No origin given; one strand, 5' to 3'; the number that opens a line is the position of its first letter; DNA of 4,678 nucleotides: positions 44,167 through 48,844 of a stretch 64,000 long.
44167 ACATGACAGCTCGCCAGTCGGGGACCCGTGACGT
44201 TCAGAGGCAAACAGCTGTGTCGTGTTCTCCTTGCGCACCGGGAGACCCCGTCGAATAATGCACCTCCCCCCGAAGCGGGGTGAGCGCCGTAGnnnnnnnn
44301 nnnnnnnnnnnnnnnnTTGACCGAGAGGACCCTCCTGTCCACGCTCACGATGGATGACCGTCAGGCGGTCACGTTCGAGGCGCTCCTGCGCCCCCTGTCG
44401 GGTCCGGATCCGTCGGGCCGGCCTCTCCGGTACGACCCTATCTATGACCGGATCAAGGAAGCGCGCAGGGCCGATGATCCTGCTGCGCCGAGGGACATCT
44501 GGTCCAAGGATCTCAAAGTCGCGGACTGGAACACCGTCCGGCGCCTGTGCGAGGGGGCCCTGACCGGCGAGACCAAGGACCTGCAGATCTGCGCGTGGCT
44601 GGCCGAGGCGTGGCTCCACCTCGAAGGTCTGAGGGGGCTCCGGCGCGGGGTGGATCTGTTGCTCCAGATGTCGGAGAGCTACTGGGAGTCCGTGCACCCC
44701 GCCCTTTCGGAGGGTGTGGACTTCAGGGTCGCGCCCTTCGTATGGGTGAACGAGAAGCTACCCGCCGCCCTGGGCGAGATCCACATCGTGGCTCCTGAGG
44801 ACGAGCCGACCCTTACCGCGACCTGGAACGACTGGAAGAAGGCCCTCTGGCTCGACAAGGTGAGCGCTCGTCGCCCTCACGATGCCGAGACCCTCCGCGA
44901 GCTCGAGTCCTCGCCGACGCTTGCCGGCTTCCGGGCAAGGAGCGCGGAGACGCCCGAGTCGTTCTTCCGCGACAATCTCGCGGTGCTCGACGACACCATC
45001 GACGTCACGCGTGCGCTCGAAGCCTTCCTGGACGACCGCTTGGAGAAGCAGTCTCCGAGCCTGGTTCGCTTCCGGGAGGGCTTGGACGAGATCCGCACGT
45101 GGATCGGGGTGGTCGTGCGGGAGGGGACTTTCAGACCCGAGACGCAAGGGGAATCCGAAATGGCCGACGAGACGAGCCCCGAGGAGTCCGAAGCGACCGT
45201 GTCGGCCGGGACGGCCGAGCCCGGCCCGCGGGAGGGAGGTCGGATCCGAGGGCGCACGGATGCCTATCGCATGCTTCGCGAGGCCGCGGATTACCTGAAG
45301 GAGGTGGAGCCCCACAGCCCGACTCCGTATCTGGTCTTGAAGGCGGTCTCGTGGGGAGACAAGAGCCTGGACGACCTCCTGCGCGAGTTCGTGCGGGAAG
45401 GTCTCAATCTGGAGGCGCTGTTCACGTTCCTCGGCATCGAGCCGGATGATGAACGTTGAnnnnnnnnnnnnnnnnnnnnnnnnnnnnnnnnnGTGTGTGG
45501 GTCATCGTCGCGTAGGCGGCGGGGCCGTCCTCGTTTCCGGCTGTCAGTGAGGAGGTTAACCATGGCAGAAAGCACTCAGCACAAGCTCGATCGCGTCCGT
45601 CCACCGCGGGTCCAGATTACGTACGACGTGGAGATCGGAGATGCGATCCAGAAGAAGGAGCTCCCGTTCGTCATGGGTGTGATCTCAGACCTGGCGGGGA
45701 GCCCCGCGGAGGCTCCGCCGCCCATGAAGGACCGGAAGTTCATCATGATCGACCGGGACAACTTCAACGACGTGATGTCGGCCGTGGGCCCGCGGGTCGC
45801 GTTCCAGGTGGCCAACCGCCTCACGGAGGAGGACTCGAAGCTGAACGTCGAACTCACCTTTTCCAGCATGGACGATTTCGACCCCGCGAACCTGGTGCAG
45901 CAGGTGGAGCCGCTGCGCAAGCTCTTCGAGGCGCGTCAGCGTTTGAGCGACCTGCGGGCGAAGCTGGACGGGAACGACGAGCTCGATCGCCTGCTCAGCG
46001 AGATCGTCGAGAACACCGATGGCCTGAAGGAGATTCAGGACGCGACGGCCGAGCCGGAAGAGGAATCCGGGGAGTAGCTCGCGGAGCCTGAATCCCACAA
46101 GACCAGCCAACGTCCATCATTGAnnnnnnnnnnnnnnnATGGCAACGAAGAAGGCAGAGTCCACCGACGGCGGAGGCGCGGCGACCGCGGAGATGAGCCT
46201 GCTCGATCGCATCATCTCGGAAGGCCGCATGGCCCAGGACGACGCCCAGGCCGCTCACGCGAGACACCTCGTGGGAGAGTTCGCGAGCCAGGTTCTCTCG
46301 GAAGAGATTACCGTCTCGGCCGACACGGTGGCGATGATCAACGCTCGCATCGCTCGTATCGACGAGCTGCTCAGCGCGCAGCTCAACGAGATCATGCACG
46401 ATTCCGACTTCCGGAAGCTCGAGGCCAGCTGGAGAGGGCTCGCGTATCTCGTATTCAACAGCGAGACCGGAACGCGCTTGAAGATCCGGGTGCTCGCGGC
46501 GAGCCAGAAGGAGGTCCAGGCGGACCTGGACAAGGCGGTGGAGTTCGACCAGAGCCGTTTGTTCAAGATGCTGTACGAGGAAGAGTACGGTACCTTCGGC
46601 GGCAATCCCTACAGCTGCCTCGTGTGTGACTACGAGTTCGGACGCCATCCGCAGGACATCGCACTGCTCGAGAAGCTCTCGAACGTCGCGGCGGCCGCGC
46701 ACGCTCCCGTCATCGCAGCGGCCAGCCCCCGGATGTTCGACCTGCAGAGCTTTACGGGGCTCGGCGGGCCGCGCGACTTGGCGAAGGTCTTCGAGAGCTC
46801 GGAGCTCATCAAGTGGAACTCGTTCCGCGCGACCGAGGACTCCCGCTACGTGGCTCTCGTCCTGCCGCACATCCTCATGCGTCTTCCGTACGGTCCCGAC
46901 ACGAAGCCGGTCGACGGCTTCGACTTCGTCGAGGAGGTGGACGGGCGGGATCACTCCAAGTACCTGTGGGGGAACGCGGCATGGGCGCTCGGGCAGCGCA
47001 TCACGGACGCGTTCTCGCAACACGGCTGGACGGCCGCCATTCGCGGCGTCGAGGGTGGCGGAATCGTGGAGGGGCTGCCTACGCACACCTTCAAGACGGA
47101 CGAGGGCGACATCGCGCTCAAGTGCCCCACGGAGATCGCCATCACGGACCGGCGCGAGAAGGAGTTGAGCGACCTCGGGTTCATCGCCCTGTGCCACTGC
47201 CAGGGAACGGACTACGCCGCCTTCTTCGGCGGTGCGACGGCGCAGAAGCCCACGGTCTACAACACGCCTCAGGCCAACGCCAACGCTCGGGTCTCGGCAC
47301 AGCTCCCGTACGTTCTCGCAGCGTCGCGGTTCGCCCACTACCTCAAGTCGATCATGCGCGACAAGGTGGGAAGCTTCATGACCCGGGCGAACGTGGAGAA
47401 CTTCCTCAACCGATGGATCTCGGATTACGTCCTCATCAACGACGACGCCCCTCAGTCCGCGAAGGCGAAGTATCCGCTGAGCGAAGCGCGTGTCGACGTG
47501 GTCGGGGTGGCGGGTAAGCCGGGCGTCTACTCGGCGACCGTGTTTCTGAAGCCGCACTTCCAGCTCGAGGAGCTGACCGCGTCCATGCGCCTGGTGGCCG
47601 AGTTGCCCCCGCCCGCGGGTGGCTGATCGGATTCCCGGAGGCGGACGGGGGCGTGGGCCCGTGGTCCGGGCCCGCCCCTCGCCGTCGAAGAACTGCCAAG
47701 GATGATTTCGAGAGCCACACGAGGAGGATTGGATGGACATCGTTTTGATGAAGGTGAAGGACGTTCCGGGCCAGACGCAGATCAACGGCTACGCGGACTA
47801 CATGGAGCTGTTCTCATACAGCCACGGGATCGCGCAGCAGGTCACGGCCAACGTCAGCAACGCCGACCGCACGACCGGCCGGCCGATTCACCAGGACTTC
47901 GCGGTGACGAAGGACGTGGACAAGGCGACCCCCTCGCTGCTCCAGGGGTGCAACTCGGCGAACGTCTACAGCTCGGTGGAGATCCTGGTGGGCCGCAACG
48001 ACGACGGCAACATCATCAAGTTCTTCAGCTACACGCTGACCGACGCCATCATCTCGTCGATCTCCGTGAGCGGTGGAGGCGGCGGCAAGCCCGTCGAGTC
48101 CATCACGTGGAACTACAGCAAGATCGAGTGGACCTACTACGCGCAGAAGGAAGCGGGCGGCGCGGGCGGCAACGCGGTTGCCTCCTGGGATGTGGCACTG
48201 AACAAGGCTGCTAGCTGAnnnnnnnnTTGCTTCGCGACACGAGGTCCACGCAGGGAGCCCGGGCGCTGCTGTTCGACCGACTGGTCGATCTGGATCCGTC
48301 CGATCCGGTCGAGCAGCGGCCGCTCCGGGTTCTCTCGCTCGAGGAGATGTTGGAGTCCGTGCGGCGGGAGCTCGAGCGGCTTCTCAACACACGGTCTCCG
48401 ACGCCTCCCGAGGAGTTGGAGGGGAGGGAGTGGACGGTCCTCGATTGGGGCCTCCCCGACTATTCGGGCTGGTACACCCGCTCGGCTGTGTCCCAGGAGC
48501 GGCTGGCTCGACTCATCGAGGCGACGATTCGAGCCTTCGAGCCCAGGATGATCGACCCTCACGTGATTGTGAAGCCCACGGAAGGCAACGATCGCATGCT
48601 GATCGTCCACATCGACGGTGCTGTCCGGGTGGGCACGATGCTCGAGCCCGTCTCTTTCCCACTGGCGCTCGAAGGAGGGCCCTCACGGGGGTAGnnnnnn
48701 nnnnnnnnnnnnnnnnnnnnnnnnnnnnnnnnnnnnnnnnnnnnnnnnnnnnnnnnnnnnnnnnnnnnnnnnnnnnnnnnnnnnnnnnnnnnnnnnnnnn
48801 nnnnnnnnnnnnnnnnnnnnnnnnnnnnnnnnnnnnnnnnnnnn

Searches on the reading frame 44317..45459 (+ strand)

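Call 12: search_protein_families(library=pfam, proteins=[window:44317-45459:+], max_evalue=0.001)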
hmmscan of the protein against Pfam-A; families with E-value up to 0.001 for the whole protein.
window:44317-45459:+ (380 aa): 1 family
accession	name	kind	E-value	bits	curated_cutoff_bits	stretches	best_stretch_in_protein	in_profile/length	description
PF06812.17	ImpA_N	-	6.2e-35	120.3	26.9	1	24-145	1-118/119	ImpA, N-terminal, type VI secretion system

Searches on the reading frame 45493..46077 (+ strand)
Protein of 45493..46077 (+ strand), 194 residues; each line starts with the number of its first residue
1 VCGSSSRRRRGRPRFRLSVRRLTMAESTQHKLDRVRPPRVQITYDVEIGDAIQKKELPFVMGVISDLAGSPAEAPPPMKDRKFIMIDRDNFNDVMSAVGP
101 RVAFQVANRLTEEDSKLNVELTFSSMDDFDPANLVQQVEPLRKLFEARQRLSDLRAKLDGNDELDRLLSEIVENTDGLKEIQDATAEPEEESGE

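Call 12: search_protein_families(library=pfam, proteins=[window:45493-46077:+], max_evalue=0.001)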
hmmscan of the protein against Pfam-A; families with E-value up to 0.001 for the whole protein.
window:45493-46077:+ (194 aa): 1 family
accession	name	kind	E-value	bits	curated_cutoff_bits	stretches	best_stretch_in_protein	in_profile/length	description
PF05591.17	T6SS_VipA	-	1.1e-58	197.8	24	1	33-184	2-153/155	Type VI secretion system, VipA, VC_A0107 or Hcp2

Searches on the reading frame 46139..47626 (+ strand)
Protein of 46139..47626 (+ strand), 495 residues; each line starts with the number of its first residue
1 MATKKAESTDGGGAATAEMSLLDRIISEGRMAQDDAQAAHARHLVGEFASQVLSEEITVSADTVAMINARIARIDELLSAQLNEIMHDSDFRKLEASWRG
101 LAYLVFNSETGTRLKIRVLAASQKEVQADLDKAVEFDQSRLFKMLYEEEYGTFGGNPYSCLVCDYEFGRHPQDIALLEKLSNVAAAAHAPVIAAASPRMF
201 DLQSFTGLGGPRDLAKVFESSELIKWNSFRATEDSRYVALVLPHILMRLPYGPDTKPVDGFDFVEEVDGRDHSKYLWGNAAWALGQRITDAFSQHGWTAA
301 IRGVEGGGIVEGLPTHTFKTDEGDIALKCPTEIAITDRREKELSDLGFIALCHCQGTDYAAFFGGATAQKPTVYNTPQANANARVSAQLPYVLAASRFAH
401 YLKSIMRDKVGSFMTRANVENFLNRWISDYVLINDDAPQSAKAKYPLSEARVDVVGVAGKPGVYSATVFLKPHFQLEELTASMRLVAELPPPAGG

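Call 12: search_protein_families(library=pfam, proteins=[window:46139-47626:+], max_evalue=0.001)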
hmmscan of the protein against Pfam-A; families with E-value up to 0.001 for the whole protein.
window:46139-47626:+ (495 aa): 2 families
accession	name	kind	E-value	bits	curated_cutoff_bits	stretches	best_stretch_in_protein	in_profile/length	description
PF05943.17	VipB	-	3.6e-132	440.4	27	1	69-369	2-301/301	EvpB/VC_A0108, tail sheath N-terminal domain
PF18945.5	VipB_2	-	3.6e-44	150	27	1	378-489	1-112/112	EvpB/VC_A0108, tail sheath gpW/gp25-like domain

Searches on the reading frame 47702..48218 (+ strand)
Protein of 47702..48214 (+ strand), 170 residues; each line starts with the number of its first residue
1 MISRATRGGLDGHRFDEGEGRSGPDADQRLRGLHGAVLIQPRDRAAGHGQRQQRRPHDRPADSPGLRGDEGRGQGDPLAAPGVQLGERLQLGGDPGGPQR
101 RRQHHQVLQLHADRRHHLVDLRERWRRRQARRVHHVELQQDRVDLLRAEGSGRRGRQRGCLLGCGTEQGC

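Call 12: search_protein_families(library=pfam, proteins=[window:47702-48214:+], max_evalue=0.001)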
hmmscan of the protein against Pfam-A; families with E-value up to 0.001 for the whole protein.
window:47702-48214:+ (170 aa): 0 families

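Call 56: search_protein_families(library=pfam, proteins=[window:47733-48218:+], max_evalue=0.01)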
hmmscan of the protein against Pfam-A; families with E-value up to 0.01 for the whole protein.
window:47733-48218:+ (161 aa): 1 family
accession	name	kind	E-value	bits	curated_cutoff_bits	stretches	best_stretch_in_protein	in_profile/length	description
PF05638.18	T6SS_HCP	-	1.1e-32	113.4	23.5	1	6-135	2-129/129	Type VI secretion system effector, Hcp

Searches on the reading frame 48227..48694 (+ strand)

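Call 13: search_protein_families(library=pfam, proteins=[window:48227-48694:+], max_evalue=0.001)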
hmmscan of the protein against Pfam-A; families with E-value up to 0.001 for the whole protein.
window:48227-48694:+ (155 aa): 1 family
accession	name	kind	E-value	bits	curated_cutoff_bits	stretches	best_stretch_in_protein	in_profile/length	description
PF04965.19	GPW_gp25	-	4.8e-15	55.6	27.2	1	40-135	2-93/96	Baseplate wedge protein gp25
